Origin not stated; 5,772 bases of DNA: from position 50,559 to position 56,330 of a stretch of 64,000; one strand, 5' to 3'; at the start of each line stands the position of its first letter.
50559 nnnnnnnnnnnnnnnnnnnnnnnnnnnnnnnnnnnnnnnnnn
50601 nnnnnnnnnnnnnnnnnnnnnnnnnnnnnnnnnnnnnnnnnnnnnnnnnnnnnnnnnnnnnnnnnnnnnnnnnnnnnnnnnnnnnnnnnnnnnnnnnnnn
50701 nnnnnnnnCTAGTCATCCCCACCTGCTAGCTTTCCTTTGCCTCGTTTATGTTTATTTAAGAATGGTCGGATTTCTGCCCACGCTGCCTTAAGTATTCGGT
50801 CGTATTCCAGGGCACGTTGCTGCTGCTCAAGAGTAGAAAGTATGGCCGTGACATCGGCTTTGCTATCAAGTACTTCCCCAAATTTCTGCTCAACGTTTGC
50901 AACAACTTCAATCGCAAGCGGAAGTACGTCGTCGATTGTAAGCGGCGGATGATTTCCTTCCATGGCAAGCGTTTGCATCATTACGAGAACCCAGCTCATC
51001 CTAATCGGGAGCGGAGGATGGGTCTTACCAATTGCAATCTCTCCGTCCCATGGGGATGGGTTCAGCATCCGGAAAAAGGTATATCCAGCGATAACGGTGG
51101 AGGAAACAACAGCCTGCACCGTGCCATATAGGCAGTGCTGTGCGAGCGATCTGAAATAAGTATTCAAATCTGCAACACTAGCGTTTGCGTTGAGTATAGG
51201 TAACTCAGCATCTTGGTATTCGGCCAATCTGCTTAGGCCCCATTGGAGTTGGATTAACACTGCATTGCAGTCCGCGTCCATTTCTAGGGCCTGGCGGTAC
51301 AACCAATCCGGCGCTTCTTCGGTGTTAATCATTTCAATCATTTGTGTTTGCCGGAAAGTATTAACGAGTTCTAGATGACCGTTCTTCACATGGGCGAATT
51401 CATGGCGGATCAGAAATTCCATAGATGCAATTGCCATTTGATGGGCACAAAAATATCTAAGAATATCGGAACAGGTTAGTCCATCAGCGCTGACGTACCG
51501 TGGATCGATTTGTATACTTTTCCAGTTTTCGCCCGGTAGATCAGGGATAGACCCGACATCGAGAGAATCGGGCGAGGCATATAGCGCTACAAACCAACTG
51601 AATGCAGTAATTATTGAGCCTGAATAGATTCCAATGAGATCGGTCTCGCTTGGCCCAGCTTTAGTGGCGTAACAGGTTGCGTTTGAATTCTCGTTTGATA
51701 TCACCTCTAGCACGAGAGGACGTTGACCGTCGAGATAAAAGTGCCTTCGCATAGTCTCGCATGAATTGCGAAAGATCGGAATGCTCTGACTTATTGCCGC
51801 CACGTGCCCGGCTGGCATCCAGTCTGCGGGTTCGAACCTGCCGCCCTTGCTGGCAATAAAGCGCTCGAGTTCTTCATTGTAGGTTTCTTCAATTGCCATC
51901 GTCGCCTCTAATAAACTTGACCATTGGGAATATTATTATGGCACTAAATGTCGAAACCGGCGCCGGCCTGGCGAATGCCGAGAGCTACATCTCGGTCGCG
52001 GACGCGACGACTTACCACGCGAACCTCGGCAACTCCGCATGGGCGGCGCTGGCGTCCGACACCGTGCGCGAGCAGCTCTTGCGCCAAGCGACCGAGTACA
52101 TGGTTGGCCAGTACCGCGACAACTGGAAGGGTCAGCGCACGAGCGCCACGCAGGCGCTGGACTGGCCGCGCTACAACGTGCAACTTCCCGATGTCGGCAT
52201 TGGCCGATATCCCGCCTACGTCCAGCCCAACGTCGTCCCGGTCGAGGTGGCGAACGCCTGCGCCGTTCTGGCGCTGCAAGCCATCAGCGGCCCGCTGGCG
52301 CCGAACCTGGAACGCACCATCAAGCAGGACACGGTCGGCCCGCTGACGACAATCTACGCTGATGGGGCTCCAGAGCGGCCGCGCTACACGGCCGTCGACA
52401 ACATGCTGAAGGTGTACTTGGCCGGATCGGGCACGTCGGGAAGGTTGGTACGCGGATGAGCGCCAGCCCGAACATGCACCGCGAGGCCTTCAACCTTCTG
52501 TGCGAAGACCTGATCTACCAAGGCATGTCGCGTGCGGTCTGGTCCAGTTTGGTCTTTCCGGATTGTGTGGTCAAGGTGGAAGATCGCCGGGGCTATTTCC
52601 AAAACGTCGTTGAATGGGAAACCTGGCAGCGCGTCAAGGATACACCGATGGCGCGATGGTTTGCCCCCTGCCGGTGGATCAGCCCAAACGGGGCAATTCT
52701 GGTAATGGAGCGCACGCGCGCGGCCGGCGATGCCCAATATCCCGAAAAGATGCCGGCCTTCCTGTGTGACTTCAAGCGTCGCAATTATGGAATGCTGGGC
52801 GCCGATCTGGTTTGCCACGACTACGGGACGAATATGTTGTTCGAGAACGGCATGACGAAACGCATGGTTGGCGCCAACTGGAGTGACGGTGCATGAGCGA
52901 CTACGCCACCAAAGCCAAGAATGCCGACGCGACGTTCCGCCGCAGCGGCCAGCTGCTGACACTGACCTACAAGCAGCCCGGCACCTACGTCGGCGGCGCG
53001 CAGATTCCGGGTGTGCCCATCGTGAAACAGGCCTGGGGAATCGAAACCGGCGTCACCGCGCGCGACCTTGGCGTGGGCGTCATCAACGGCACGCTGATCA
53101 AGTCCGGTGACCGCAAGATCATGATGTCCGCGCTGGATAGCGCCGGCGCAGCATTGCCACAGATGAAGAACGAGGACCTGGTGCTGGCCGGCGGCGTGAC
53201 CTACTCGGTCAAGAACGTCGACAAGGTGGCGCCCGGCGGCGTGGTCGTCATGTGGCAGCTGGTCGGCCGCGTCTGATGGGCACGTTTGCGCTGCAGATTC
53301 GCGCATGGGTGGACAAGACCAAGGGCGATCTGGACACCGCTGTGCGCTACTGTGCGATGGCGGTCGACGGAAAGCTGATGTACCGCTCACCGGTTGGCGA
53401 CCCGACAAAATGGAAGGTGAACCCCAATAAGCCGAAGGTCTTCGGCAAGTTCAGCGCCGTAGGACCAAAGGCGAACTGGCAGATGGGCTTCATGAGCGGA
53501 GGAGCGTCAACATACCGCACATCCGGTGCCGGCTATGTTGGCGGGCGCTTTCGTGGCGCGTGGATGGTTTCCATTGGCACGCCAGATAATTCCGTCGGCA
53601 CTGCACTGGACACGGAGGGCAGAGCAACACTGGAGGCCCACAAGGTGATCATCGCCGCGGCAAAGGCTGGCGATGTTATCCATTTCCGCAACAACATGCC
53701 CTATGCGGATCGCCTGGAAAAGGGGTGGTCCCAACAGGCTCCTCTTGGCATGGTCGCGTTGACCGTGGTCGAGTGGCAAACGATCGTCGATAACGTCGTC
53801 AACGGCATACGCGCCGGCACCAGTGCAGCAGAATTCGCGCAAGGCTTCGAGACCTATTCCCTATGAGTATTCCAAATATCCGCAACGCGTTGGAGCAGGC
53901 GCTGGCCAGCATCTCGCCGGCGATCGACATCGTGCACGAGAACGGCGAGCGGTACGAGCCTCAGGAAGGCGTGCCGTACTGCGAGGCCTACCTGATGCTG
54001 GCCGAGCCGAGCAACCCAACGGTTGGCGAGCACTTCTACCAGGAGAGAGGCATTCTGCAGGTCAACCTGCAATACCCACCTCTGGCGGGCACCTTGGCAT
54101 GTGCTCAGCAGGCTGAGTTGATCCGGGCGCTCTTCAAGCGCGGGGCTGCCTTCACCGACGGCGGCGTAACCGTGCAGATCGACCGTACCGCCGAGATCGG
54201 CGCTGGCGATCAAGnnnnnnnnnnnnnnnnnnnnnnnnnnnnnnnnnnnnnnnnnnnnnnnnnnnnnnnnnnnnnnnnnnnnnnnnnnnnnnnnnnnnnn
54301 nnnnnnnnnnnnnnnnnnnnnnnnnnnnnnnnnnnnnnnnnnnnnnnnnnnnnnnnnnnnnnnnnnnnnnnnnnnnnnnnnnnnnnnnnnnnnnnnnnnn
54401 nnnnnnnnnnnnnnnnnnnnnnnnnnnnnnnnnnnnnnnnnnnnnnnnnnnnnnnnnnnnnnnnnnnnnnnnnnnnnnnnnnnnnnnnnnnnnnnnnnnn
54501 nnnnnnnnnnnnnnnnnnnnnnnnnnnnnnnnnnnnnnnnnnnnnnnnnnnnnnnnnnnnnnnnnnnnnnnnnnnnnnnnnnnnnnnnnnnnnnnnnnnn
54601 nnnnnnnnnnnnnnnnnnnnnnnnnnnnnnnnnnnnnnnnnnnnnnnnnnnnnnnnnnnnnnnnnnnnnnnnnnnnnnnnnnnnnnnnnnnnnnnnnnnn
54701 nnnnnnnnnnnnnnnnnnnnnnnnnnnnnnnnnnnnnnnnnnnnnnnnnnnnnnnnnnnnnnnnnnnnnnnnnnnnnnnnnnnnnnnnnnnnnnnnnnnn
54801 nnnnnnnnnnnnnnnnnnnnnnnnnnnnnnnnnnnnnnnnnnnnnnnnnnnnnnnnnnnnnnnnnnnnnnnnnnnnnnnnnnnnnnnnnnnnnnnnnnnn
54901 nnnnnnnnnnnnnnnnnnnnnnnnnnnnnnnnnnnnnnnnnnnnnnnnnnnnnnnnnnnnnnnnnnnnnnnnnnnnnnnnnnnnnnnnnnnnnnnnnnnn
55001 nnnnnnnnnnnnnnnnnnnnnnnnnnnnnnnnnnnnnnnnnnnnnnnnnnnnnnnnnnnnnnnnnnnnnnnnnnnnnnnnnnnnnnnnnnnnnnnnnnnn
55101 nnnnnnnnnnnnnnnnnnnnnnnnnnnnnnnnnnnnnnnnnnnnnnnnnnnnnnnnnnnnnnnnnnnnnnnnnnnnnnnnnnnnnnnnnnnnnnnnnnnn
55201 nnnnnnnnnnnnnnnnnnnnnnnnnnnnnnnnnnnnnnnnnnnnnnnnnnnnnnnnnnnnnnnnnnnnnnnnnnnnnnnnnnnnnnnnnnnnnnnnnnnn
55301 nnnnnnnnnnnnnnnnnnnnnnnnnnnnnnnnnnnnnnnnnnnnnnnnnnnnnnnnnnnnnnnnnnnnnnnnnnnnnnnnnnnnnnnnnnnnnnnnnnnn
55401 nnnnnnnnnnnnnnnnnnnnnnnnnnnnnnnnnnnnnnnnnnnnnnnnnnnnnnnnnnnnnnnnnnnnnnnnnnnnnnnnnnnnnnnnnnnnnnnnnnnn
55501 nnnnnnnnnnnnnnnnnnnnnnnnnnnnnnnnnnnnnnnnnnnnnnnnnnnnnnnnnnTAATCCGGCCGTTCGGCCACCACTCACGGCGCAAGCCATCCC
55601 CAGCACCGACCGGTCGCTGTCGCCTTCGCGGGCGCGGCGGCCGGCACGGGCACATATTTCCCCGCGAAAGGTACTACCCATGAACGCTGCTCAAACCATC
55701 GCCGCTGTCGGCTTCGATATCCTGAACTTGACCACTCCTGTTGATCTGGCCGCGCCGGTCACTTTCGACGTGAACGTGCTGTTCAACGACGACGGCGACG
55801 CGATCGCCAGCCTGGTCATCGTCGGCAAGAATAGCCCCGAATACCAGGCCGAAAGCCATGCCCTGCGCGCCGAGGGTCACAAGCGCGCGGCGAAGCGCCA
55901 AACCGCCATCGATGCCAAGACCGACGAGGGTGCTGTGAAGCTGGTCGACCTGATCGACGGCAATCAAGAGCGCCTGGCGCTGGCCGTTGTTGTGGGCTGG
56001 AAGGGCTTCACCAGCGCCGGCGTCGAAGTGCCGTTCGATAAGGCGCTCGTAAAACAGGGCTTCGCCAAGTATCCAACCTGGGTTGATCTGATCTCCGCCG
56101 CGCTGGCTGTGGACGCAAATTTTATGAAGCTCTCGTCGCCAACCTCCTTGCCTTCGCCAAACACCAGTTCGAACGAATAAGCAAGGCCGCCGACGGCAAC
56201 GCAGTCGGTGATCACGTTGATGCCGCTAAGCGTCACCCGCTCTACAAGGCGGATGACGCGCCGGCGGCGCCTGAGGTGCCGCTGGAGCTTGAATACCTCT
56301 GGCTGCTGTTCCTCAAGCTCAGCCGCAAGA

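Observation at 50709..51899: Low-GC reverse-strand moron with HExxH motif inserted in the head-tail operon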

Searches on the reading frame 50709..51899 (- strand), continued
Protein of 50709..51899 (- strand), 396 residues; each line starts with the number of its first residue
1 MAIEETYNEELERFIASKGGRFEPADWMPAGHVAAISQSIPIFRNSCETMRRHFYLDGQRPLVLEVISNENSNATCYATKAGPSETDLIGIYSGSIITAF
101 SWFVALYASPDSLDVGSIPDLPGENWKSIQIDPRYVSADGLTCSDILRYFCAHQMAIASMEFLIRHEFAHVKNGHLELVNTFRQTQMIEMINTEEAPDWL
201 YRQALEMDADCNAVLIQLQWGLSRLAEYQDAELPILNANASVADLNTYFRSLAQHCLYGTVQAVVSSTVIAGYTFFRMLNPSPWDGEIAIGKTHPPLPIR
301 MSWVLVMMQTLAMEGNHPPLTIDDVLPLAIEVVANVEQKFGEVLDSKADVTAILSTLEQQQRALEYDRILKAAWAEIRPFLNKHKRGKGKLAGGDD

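Call 88: find_encoding_contigs(protein=P0016, flank=8000, max_places=2)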
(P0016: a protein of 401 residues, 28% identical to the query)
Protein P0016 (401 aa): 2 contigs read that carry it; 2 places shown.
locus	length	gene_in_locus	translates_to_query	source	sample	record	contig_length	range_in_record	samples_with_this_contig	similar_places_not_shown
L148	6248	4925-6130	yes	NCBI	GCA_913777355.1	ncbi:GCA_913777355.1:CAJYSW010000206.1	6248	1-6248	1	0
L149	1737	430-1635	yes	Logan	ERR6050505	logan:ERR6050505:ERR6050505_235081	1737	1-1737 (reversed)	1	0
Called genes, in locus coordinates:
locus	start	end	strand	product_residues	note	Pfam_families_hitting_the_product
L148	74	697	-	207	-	PF01810:LysE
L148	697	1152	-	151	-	PF13404:HTH_AsnC-type, PF13412:HTH_24, PF01037:AsnC_trans_reg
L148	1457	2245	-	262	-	PF07499:RuvA_C (weak)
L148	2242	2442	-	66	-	-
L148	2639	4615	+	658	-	PF05729:NACHT, PF22711:SNaCT5 (faint)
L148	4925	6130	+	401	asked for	PF10463:Peptidase_U49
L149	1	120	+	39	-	?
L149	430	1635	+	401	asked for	PF10463:Peptidase_U49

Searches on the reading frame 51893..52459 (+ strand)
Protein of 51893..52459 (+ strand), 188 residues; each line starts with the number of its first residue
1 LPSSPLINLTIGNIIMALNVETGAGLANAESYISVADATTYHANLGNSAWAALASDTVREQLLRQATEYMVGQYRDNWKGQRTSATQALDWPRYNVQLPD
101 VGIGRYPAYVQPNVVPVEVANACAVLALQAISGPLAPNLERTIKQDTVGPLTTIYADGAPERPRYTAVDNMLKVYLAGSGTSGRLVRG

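Call 15: search_protein_families(library=phrogs, proteins=[window:51893-52459:+], max_evalue=0.001)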
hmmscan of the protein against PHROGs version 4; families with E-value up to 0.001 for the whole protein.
window:51893-52459:+ (188 aa): 1 family
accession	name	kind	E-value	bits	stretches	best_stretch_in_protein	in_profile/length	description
phrog_477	-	connector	9.5e-46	157.2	1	14-187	5-181/220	head-tail adaptor Ad1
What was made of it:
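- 51938..52459 (+): Right border: head-tail adaptor Ad1. phrog_477, E 9.5e-46 (call 15).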

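Call 56: find_related_loci(query=window:51938-52459:+, collection=genome_contigs, flank=7000)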
Query window:51938-52459:+ (173 aa) in genome_contigs; peptide patterns used: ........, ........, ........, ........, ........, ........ (x = any residue, [..] = any of these).
91 stretches matched a pattern, but none encodes a relative of the query by tblastn (E <= 1e-3).
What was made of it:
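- Tried and rejected: The first genome scan with the single Ad1 protein found nothing (call 56).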

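Call 59: find_related_loci(query=A3, collection=genome_contigs, flank=7000)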
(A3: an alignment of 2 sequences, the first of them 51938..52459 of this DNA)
Query A3 (173 aa) in genome_contigs; peptide patterns used: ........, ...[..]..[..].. (x = any residue, [..] = any of these).
161 stretches matched a pattern; 51 encode a relative of the query (tblastn E <= 1e-3); 51 distinct loci.
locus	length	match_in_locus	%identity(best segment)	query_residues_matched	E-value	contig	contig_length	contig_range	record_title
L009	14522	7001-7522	67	1-173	3e-72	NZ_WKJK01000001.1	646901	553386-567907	Duganella guangzhouensis strain FT80W NODE_1_length_646901_cov_21.861350_1, whole genome shotgun sequence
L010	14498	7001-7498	62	1-172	2e-64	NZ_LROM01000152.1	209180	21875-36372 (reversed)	Duganella phyllosphaerae strain T54 DUPY_contig000152, whole genome shotgun sequence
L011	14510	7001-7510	64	5-173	2e-61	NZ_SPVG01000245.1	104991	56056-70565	Duganella callida strain DN04 EFN1C9WPT2, whole genome shotgun sequence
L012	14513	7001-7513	57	1-172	5e-58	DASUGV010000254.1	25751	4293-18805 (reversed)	MAG TPA_asm: Rhodocyclaceae bacterium isolate SMAG_U1415 k141_1223194, whole genome shotgun sequence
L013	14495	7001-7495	56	1-172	5e-54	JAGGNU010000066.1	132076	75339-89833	Variovorax paradoxus strain ISL-3 ISL3_67, whole genome shotgun sequence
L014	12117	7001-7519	51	1-172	4e-47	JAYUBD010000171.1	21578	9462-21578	MAG: Caulobacteraceae bacterium isolate GFS_6699 GFS_6699_170, whole genome shotgun sequence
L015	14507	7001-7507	50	1-167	3e-47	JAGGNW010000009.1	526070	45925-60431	Variovorax paradoxus strain ISL-81 ISL81_10, whole genome shotgun sequence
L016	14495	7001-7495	50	1-173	4e-45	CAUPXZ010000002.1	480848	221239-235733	MAG TPA_asm: uncultured Duganella sp. isolate ERR9969053_bin.1_MetaWRAP_v1.3_MAG genome assembly, contig: ERZ21615751.2,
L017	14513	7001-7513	48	1-172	9e-40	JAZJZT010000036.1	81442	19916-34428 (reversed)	MAG: Pseudomonadota bacterium isolate ADI_H2L1_1_122_18_3-bin031 ADIH2L11_B031_0_000000000036, whole genome shotgun sequ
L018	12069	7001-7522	43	1-173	7e-38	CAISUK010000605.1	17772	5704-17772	MAG: uncultured proteobacterium isolate D14_bin-0553 genome assembly, contig: bin-0553:605/727, whole genome shotgun seq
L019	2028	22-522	43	1-172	4e-38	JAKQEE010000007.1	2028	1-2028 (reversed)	MAG: Pseudomonadota bacterium isolate USDE_maxbin.087_sub k141_126218, whole genome shotgun sequence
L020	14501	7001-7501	45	1-165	2e-36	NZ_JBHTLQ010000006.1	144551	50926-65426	Phenylobacterium conjunctum strain CCUG 55074 GCM70027384_123, whole genome shotgun sequence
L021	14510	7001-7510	46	3-173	1e-35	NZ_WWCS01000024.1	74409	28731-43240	Duganella margarita strain FT109W NODE_24_length_74409_cov_26.346665_24, whole genome shotgun sequence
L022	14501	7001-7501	44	3-172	1e-34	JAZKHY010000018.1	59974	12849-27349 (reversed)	MAG: Pseudomonadota bacterium isolate DC_SW_03_SPN07022020-bin041_1 DCSW031SPN_B041_1_000000000018, whole genome shotgun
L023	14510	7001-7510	44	1-172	3e-34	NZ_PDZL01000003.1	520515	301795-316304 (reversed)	Janthinobacterium sp. BJB426 NODE_3_length_520515_cov_9.845857, whole genome shotgun sequence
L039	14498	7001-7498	44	5-172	6e-30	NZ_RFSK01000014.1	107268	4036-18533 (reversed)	MAG: Janthinobacterium sp. isolate WB4_6_113 contig_100_13, whole genome shotgun sequence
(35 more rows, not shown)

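Call 60: find_related_loci(query=A3, collection=viral_contigs, flank=7000)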
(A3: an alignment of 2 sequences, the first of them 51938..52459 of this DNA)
Query A3 (173 aa) in viral_contigs; peptide patterns used: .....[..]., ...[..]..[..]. (x = any residue, [..] = any of these).
197 stretches matched a pattern; 165 encode a relative of the query (tblastn E <= 1e-3); the best 80 are kept; 80 distinct loci.
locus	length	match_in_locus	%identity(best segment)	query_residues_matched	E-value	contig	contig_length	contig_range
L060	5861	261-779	92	1-173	7e-104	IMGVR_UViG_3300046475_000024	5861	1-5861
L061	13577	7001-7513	89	3-173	5e-101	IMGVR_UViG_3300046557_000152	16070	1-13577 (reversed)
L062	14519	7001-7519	90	1-173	6e-100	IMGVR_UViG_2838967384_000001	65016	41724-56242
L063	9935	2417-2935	80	1-173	6e-90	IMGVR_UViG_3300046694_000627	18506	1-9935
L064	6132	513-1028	75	1-173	1e-79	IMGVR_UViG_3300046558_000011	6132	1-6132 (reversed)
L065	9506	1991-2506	71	1-173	2e-75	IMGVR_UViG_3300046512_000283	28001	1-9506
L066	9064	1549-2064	68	1-172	6e-74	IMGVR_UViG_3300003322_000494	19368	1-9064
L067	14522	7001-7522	67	1-173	3e-72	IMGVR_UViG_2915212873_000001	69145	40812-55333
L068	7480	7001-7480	71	3-163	5e-69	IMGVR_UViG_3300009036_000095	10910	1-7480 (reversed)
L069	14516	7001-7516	71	1-173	2e-75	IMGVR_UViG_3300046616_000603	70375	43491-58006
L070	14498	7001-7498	62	1-172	3e-64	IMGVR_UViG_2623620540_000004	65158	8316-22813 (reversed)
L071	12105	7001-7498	62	1-172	3e-64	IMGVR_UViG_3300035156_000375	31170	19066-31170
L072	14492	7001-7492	60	3-172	6e-62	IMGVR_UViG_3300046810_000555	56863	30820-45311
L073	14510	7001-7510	64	5-173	2e-61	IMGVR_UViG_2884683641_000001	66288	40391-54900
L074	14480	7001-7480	62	1-161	2e-58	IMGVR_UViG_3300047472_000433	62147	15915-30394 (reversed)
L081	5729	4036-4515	57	1-161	1e-52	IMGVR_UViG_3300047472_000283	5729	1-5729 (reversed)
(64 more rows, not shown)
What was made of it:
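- Tried and rejected: A two-sequence Ad1 alignment worked (calls 59, 60).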

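Call 66: search_protein_families(library=pfam, proteins=[L074:6152-6982:-, L039:6039-6926:-, L061:6287-6904:-, L021:6210-6866:-], max_evalue=0.01)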
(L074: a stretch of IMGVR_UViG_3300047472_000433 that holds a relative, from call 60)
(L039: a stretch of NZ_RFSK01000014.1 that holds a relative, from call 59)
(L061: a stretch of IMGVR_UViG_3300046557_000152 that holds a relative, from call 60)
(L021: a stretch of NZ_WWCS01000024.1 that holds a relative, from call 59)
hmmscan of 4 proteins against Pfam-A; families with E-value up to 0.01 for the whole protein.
L074:6152-6982:- (276 aa): 2 families
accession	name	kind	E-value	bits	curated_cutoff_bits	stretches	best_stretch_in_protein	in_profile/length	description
PF14279.12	HNH_5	-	2.1e-10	40.8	27.5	1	29-78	1-51/56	HNH endonuclease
PF01844.29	HNH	-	0.00059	20.4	21.4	1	29-66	1-40/47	HNH endonuclease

L039:6039-6926:- (295 aa): 0 families

L061:6287-6904:- (205 aa): 1 family
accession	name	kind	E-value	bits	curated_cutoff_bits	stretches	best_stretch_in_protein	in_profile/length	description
PF07589.16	PEP-CTERM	-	1.7e-10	41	20.7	1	177-201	1-24/24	PEP-CTERM motif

L021:6210-6866:- (218 aa): 1 family
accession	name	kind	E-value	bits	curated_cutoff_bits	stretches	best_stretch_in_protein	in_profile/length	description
PF07589.16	PEP-CTERM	-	1.8e-09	37.7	20.7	1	192-216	1-24/24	PEP-CTERM motif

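Call 67: search_protein_families(library=padloc, proteins=[L074:6152-6982:-, L039:6039-6926:-, L081:3186-3986:-], max_evalue=0.01)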
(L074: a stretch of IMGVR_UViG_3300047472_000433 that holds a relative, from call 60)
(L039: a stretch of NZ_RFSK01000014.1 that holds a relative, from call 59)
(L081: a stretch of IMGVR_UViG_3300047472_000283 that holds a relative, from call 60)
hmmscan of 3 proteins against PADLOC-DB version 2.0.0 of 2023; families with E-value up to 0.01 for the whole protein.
L074:6152-6982:- (276 aa): 0 families

L039:6039-6926:- (295 aa): 0 families

L081:3186-3986:- (266 aa): 0 families

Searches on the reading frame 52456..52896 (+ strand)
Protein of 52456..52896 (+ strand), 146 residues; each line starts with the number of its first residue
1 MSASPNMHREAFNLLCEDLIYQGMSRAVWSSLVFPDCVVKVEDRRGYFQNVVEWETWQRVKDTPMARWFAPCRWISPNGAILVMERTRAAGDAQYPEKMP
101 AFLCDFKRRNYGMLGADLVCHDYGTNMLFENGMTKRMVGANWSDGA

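Call 15: search_protein_families(library=phrogs, proteins=[window:52456-52896:+], max_evalue=0.001)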
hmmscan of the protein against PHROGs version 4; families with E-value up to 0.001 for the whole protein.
window:52456-52896:+ (146 aa): 1 family
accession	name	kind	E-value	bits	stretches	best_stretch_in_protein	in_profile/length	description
phrog_4301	-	unknown function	1.9e-30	107.1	1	7-127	29-170/225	-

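Call 66: search_protein_families(library=pfam, proteins=[window:52456-52896:+], max_evalue=0.01)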
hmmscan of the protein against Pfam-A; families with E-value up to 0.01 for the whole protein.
window:52456-52896:+ (146 aa): 0 families

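Call 67: search_protein_families(library=padloc, proteins=[window:52456-52896:+], max_evalue=0.01)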
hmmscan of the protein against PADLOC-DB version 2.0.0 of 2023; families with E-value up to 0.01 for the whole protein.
window:52456-52896:+ (146 aa): 0 families

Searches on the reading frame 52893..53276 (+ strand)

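Call 15: search_protein_families(library=phrogs, proteins=[window:52893-53276:+], max_evalue=0.001)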
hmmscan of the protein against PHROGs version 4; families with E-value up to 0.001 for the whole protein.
window:52893-53276:+ (127 aa): 1 family
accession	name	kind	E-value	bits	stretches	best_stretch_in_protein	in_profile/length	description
phrog_161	-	connector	7.3e-15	56.4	1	2-126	2-118/120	head closure Hc1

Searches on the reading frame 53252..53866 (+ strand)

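Call 16: search_protein_families(library=phrogs, proteins=[window:53252-53866:+], max_evalue=0.001)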
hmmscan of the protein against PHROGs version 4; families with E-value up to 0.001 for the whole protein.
window:53252-53866:+ (204 aa): 2 families
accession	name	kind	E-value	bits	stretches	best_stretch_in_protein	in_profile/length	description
phrog_169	-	connector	3.5e-44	152.8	1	9-191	127-264/275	tail completion or Neck1 protein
phrog_17193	-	connector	2.8e-17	64.2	1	97-185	160-248/250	tail completion or Neck1 protein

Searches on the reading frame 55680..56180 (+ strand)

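Call 16: search_protein_families(library=phrogs, proteins=[window:55680-56180:+], max_evalue=0.001)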
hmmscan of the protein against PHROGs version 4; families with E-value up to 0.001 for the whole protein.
window:55680-56180:+ (166 aa): 1 family
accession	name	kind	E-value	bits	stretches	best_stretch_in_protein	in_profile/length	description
phrog_313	-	tail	8.6e-07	29.8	1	44-165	43-154/258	Tail assembly chaperone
